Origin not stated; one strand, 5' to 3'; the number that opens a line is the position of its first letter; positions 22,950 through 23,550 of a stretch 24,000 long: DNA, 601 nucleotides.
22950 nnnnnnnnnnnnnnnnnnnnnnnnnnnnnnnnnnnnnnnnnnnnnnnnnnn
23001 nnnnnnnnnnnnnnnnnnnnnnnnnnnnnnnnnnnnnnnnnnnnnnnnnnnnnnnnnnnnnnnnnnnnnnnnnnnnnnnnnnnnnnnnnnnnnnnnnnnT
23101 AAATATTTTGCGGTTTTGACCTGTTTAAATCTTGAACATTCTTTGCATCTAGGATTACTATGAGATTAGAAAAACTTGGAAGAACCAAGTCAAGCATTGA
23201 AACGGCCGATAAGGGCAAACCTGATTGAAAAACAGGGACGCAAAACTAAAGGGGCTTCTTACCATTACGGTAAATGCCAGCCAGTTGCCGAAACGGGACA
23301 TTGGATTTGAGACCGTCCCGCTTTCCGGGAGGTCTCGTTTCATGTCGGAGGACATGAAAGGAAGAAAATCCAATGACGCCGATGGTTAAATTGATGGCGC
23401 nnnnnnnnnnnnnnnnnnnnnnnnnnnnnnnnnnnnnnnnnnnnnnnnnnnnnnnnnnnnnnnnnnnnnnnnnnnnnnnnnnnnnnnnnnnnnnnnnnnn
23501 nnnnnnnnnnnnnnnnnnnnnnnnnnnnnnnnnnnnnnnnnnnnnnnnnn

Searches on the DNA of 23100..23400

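Call 86: search_rna_families(source=window, start=23100, end=23400, threshold=gathering, show_alignments=1)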
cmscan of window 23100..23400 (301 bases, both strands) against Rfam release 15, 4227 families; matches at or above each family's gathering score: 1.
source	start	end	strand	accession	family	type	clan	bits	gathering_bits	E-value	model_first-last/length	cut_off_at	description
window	23204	23292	+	RF01051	c-di-GMP-I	Cis-reg; riboswitch;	CL00126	70.3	35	4.6e-14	1-87/87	no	c-di-GMP-I riboswitch aptamer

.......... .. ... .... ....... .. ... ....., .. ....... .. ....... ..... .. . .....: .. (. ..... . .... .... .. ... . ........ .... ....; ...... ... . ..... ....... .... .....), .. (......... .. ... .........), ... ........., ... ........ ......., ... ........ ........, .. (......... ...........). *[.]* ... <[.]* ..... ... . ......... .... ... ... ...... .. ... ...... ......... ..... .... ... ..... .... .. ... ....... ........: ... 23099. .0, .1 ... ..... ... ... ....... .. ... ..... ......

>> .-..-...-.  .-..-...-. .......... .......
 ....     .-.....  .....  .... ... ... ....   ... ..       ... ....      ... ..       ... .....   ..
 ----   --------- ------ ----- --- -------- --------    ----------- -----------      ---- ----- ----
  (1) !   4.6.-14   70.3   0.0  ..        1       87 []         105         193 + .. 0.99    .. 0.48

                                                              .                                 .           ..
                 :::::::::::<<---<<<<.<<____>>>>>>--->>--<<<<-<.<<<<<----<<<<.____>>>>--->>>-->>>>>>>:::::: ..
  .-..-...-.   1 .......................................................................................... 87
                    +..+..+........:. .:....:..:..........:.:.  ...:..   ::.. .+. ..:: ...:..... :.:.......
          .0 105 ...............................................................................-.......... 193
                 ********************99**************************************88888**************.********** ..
